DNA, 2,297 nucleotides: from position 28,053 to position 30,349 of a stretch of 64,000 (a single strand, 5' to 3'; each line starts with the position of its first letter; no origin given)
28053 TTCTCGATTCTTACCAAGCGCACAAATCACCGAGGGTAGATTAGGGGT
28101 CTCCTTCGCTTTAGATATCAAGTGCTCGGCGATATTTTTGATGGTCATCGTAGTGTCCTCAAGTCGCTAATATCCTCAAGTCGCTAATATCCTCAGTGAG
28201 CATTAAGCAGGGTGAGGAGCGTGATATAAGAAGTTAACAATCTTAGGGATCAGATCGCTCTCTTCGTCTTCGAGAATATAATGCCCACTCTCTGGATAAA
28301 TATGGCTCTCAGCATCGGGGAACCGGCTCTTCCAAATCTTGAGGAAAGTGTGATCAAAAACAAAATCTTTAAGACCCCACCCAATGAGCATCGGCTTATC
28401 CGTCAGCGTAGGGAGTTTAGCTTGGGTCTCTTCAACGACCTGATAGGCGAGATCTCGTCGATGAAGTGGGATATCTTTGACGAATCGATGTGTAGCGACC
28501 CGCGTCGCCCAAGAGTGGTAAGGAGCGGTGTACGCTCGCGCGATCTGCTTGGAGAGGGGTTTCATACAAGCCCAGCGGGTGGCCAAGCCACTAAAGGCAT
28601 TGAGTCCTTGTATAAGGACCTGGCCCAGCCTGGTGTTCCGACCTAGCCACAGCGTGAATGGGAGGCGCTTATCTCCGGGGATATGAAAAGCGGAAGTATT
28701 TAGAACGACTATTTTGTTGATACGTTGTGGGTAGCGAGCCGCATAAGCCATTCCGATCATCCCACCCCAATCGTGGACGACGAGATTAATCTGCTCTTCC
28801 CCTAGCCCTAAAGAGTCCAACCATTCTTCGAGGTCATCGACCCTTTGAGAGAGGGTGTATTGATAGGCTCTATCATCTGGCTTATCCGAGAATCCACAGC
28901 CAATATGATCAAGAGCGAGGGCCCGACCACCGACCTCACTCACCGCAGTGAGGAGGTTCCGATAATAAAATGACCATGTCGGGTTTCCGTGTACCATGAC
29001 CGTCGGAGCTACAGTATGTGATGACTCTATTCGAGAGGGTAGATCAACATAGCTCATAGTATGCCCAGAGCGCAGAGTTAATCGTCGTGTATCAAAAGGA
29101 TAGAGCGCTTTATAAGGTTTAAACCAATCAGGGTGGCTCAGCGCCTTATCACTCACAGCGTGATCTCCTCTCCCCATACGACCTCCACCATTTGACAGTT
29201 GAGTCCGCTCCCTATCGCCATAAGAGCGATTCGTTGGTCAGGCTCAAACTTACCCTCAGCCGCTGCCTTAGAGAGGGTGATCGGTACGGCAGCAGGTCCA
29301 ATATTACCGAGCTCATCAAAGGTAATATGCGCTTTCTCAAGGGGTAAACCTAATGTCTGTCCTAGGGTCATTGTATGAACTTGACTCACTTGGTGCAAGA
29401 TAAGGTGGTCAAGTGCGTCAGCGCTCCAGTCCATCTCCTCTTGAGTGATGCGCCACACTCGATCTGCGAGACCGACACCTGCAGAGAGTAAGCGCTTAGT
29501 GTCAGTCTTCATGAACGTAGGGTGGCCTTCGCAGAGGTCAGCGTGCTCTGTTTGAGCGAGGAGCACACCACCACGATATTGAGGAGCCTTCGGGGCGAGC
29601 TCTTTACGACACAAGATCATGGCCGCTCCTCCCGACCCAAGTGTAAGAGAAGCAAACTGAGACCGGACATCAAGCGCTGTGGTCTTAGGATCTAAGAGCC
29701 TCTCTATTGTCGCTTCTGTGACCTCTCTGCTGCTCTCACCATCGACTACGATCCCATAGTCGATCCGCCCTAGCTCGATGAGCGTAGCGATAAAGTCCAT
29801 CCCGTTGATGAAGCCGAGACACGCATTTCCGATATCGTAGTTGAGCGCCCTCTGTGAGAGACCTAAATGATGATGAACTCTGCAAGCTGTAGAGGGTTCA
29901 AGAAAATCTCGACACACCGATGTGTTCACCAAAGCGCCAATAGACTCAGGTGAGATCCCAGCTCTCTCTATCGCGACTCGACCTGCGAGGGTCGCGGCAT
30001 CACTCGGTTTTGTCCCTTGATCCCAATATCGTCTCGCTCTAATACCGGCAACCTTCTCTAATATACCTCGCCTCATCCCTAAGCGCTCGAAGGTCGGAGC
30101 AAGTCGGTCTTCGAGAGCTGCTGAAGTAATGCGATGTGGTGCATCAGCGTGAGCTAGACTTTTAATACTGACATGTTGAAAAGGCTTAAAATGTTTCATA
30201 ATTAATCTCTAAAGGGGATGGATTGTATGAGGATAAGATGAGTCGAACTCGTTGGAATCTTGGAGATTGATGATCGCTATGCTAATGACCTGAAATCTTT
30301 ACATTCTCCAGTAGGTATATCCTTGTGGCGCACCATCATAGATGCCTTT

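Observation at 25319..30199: Complete oleABCD operon for long-chain olefin (head-to-head hydrocarbon) biosynthesis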

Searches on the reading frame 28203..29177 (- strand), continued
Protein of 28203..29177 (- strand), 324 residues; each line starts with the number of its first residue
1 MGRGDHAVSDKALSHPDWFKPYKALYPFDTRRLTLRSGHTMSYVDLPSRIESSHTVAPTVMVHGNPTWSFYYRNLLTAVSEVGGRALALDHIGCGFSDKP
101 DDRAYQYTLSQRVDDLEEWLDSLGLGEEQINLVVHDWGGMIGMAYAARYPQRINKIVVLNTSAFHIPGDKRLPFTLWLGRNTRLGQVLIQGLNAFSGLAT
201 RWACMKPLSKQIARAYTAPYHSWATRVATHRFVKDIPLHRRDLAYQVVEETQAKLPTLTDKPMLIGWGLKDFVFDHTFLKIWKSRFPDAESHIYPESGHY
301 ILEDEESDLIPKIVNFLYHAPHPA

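Call 42: search_protein_families(library=ncbifam, proteins=[L010:4861-5910:+, L010:6001-6873:+, L010:6929-8620:+, L010:8627-9748:+], max_evalue=1e-40)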
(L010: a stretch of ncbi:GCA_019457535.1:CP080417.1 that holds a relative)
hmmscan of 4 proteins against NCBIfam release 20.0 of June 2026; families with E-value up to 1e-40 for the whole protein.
L010:4861-5910:+ (349 aa): 1 family
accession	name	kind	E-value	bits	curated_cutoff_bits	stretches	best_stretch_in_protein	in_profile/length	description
NF006720.0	PRK09258.1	equivalog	3.9e-158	526.2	285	1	1-349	1-338/338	3-oxoacyl-ACP synthase III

L010:6001-6873:+ (290 aa): 2 families
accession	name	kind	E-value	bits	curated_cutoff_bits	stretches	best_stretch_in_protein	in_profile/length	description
NF002938.0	PRK03592.1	equivalog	6.9e-50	170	241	1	8-289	10-290/298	haloalkane dehalogenase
NF002043.0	PRK00870.1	subfamily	1.6e-42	146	265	1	6-289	17-299/302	haloalkane dehalogenase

L010:6929-8620:+ (563 aa): 4 families
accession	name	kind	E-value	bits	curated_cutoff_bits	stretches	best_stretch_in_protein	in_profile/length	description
NF045785.1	OlefBLtnSynShew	equivalog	4.2e-298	989.3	850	1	9-558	1-552/552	olefin beta-lactone synthetase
NF006754.0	PRK09274.1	equivalog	6.5e-250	830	478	1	8-562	4-552/555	fatty acid CoA ligase family protein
NF045786.1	OlefBLtnSynXan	equivalog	4e-183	609.8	900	1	10-558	2-542/544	olefin beta-lactone synthetase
NF004837.0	PRK06187.1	subfamily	1.1e-43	149.3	476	1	13-503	12-474/531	long-chain-fatty-acid--CoA ligase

L010:8627-9748:+ (373 aa): 2 families
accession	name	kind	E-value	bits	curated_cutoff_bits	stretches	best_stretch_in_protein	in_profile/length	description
NF042423.1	oxyalk_red_Shew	equivalog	6e-178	590.9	580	1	26-364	4-331/331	2-alkyl-3-oxoalkanoate reductase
NF042422.1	oxyalk_red_OleD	equivalog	3.5e-113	378.3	580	1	33-367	3-327/329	2-alkyl-3-oxoalkanoate reductase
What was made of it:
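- On OleC (olefin beta-lactone synthetase): In the control, Shewanella OleC scores only 610 on the Xanthomonas model (call 42), so the cut-offs define lineages and not the function. Shewanella OleC hits PRK09274 at 830 bits (call 42).
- On OleD (2-alkyl-3-oxoalkanoate reductase): In the control, Shewanella OleD scores 378 on the Xanthomonas-type model (call 42), the same as the query.
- Those cut-offs are therefore lineage-specific, and the query's 504 and 380 bits are comparable (call 42).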

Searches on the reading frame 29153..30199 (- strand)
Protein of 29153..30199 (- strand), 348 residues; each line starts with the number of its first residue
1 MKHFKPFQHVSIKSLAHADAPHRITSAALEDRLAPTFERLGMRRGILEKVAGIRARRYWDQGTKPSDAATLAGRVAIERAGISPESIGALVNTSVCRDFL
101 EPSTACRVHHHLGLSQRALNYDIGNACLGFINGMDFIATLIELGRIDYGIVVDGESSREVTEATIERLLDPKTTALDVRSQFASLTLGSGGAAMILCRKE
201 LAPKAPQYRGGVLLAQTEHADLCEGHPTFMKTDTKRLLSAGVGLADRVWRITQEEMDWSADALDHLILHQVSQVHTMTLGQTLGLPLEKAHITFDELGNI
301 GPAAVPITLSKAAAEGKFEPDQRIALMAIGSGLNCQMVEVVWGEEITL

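Call 3: search_protein_families(library=ncbifam, proteins=[window:29153-30199:-], max_evalue=0.00001)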
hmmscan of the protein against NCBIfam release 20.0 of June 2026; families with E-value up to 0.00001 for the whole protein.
window:29153-30199:- (348 aa): 10 families
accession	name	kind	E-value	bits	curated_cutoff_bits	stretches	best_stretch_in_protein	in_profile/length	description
NF006720.0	PRK09258.1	equivalog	6.3e-134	446.5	285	1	7-342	3-338/338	3-oxoacyl-ACP synthase III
NF006829.0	PRK09352.1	subfamily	3e-33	115.2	249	1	48-340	36-319/322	beta-ketoacyl-ACP synthase 3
TIGR00747.1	fabH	subfamily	5.1e-25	88.2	292.1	1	49-335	35-315/322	beta-ketoacyl-ACP synthase III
NF004623.0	PRK05963.1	equivalog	1.5e-24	86.9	437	2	13-141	9-129/328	beta-ketoacyl-ACP synthase III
NF005541.0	PRK07204.1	equivalog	1.2e-20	74.2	402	1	38-155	26-143/329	beta-ketoacyl-ACP synthase III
NF003274.0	PRK04262.1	equivalog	4.5e-15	55.5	244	1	69-341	55-307/347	hydroxymethylglutaryl-CoA synthase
NF009519.0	PRK12880.1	equivalog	6e-12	45.5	436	1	31-144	26-139/353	beta-ketoacyl-ACP synthase III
NF005308.0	PRK06840.1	equivalog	7.6e-12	44.9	315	1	40-155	28-144/339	3-oxoacyl-ACP synthase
TIGR00748.1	HMG_CoA_syn_Arc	equivalog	8.2e-08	31.8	353.35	0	253-341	218-306/345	hydroxymethylglutaryl-CoA synthase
NF005293.2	PRK06816.1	subfamily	1.9e-06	27.2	450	0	49-180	40-176/378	StlD/DarB family beta-ketosynthase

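Call 4: search_protein_families(library=pfam, proteins=[window:29153-30199:-], max_evalue=0.00001)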
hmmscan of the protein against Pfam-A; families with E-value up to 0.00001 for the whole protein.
window:29153-30199:- (348 aa): 1 family
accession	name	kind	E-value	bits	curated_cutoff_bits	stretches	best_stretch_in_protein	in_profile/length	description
PF08541.16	ACP_syn_III_C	-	5.1e-17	62.3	26.6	1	255-338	3-86/90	3-Oxoacyl-[acyl-carrier-protein (ACP)] synthase III C terminal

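Call 5: search_solved_structures(query=window:29153-30199:-, show_alignments=2, max_evalue=1e-10)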
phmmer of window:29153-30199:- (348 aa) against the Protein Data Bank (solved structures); distinct sequences matched with E-value up to 1e-10: 42.
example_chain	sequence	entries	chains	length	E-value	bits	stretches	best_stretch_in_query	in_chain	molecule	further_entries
3fk5_A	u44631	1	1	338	2e-104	352.6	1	7-342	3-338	3-oxoacyl-synthase III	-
3row_A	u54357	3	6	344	4.5e-104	351.5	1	7-342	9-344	3-oxoacyl-[ACP] synthase III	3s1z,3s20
3s21_A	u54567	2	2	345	4.6e-104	351.5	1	7-342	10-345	3-oxoacyl-[ACP] synthase III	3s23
5vxf_A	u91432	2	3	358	1.4e-103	349.9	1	7-342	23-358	3-oxoacyl-[ACP] synthase III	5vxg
5vxh_A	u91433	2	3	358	1.4e-103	349.9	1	7-342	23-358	3-oxoacyl-[ACP] synthase III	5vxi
5vxd_A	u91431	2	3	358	3.6e-103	348.5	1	7-342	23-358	3-oxoacyl-[ACP] synthase III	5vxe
6b2s_A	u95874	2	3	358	4.8e-103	348.1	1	7-342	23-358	3-oxoacyl-[ACP] synthase III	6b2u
6b2t_A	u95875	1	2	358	9.3e-103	347.2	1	7-342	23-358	3-oxoacyl-[ACP] synthase III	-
4kti_A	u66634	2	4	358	9.7e-103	347.1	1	7-342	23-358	3-oxoacyl-[ACP] synthase III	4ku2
4ktm_A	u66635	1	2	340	1.2e-102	346.8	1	7-342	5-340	3-oxoacyl-[ACP] synthase III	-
6b2r_A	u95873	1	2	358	1.3e-102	346.7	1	7-342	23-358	3-oxoacyl-[ACP] synthase III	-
4ku3_A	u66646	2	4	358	1.3e-102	346.7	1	7-342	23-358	3-oxoacyl-[ACP] synthase III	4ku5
4dfe_A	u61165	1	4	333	7.9e-23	84.4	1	21-334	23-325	3-oxoacyl-[acyl-carrier-protein] synthase 3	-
4wzu_A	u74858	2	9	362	1.2e-20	77.3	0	51-155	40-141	3-oxoacyl-[acyl-carrier-protein] synthase 3 protein 2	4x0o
4x9k_A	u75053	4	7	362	2.1e-19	73.1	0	257-347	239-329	3-oxoacyl-[acyl-carrier-protein] synthase 3 protein 2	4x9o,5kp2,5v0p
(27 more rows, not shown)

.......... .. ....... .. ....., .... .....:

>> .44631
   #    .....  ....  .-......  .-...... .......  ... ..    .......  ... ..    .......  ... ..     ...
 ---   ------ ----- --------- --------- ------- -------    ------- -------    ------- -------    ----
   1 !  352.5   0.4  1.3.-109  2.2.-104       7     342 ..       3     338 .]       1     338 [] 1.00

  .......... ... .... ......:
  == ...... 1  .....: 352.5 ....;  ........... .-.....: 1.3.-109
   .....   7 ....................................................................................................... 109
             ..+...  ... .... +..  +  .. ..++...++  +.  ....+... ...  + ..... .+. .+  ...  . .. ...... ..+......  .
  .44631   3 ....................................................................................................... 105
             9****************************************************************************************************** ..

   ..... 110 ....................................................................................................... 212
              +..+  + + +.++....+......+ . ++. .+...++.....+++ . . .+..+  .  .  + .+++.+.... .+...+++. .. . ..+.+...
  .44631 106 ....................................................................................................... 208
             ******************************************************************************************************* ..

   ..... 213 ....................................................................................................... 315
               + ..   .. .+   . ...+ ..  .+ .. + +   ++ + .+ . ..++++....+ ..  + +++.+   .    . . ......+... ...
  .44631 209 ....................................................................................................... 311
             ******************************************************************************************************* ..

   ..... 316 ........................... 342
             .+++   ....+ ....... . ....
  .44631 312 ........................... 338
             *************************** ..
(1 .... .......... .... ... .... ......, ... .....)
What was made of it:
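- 29153..30199 (-): oleA: thiolase-fold enzyme that condenses two fatty acyl thioesters head to head (348 aa). E 2e-104 to Xanthomonas OleA structures 3FK5/3ROW, against 8e-23 for the best FabH (call 5).
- On OleA (head-to-head condensing thiolase): 352 bits (E 2e-104) to Xanthomonas OleA structures, against at most 84 bits (8e-23) to any FabH (call 5).
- OleA: 352 bits (E 2e-104) to Xanthomonas OleA, against at most 84 bits to any FabH (call 5). OleA-specific and FabH scores differ by about 270 bits (call 5).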

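Call 11: find_encoding_contigs(protein=window:29153-30199:-, flank=10000, max_places=6)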
Protein window:29153-30199:- (348 aa): 6 contigs read that carry it; 6 places shown.
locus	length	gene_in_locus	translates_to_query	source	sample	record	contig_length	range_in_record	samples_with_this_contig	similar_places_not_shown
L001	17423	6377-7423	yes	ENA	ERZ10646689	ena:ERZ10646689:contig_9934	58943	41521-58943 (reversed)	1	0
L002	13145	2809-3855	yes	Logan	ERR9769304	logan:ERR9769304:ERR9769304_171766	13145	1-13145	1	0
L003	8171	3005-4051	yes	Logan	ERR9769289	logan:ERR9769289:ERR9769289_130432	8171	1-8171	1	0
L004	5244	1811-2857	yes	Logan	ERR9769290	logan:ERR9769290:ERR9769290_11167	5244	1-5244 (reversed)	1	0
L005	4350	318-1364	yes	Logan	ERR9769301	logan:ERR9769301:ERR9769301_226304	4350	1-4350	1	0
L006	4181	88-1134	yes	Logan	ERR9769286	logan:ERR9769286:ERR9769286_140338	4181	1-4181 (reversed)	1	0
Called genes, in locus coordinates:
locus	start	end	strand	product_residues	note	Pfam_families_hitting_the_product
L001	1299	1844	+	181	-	-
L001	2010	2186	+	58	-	-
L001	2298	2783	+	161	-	-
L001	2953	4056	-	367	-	-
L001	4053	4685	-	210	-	-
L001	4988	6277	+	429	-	PF03721:UDPG_MGDP_dh_N, PF00984:UDPG_MGDP_dh, PF03720:UDPG_MGDP_dh_C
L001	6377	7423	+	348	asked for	PF08541:ACP_syn_III_C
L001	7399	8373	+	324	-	PF00561:Abhydrolase_1, PF12146:Hydrolase_4, PF12697:Abhydrolase_6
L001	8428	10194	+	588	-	PF00501:AMP-binding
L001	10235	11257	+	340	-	PF04321:RmlD_sub_bind, PF01073:3Beta_HSD, PF01370:Epimerase, PF02719:Polysacc_synt_2 (faint), PF13460:NAD_binding_10, PF16363:GDP_Man_Dehyd (weak), PF07993:NAD_binding_4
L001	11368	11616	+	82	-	-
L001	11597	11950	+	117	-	PF08899:DUF1844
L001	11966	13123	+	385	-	PF00089:Trypsin, PF13365:Trypsin_2, PF00595:PDZ, PF13180:PDZ_2, PF17820:PDZ_6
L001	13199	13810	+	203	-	PF05995:CDO_I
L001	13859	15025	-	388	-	PF00691:OmpA (weak)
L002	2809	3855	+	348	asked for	PF08541:ACP_syn_III_C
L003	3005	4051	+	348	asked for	PF08541:ACP_syn_III_C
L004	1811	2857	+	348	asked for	PF08541:ACP_syn_III_C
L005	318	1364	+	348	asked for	PF08541:ACP_syn_III_C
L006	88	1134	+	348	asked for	PF08541:ACP_syn_III_C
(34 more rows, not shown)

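Call 13: find_related_loci(query=window:29153-30199:-, collection=genome_contigs, flank=8000)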
Query window:29153-30199:- (348 aa) in genome_contigs; peptide patterns used: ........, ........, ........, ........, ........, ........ (x = any residue, [..] = any of these).
22 stretches matched a pattern; 2 encode a relative of the query (tblastn E <= 1e-3); 2 distinct loci.
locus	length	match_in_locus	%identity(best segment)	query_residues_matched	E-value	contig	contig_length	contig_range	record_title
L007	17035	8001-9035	84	1-345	0e+0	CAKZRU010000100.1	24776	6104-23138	MAG TPA_asm: uncultured Myxococcales bacterium isolate ERR2094175_bin.130_CONCOCT_v1.1_MAG genome assembly, contig: ERZ6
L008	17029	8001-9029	41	7-342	3e-76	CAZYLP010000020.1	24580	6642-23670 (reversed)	MAG TPA_asm: uncultured Planctomycetota bacterium isolate SRP287453_co1_338 genome assembly, contig: NODE_3518_length_24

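Call 19: list_cluster_members(proteins=[window:29153-30199:-, window:28203-29177:-, window:26382-28148:-, window:25319-26341:-])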
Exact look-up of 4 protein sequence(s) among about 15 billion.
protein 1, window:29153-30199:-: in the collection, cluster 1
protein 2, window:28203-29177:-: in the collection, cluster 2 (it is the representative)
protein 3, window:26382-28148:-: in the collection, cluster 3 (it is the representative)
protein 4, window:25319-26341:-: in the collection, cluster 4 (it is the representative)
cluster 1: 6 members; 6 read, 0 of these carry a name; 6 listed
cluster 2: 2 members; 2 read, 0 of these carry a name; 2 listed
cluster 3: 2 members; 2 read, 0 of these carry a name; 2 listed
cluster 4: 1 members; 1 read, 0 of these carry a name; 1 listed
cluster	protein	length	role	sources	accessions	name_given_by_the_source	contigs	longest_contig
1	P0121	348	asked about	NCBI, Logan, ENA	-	-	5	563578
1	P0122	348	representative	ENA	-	-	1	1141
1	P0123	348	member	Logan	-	-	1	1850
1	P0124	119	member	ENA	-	-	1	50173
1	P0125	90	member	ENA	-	-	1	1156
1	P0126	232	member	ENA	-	-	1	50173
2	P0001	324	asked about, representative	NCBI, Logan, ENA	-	-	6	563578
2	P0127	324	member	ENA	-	-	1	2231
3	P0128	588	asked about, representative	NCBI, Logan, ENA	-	-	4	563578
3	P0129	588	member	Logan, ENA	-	-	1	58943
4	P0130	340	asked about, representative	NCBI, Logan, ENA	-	-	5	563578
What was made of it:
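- Tried and rejected: Organism name: the cluster look-up returned no source names (call 19).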

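Call 42: search_protein_families(library=ncbifam, proteins=[L007:7989-9038:+, L007:10019-11800:+, L007:11815-12840:+], max_evalue=1e-40)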
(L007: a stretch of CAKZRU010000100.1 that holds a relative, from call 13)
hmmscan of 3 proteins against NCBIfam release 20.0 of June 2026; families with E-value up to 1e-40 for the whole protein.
L007:7989-9038:+ (349 aa): 1 family
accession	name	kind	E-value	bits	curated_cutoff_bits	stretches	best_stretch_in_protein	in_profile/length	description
NF006720.0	PRK09258.1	equivalog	3.2e-134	447.5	285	1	10-346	2-338/338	3-oxoacyl-ACP synthase III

L007:10019-11800:+ (593 aa): 3 families
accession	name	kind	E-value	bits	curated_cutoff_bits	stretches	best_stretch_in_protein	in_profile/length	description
NF006754.0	PRK09274.1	equivalog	4.1e-173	576.5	478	1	4-583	5-552/555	fatty acid CoA ligase family protein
NF045786.1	OlefBLtnSynXan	equivalog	2.1e-158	528.2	900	1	5-579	2-542/544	olefin beta-lactone synthetase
NF045785.1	OlefBLtnSynShew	equivalog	3.9e-150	500.9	850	1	5-577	2-550/552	olefin beta-lactone synthetase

L007:11815-12840:+ (341 aa): 3 families
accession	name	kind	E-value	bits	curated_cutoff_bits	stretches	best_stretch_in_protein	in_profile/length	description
NF042422.1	oxyalk_red_OleD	equivalog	1.9e-115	385.7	580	1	17-338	3-327/329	2-alkyl-3-oxoalkanoate reductase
NF042423.1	oxyalk_red_Shew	equivalog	3.9e-115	384.5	580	1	15-334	9-330/331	2-alkyl-3-oxoalkanoate reductase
TIGR03466.1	HpnA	hypoth_equivalog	4.1e-46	157.4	367.65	1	16-333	2-315/327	hopanoid-associated sugar epimerase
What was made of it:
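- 29153..30199 (-): NCBIfam PRK09258 scores 446.5 bits against a cut-off of 285 (call 3); Shewanella OleA hits the same model (call 42).
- On OleA (head-to-head condensing thiolase): PRK09258 scores 446 bits against a cut-off of 285 (call 3), and Shewanella OleA hits the same model (call 42).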
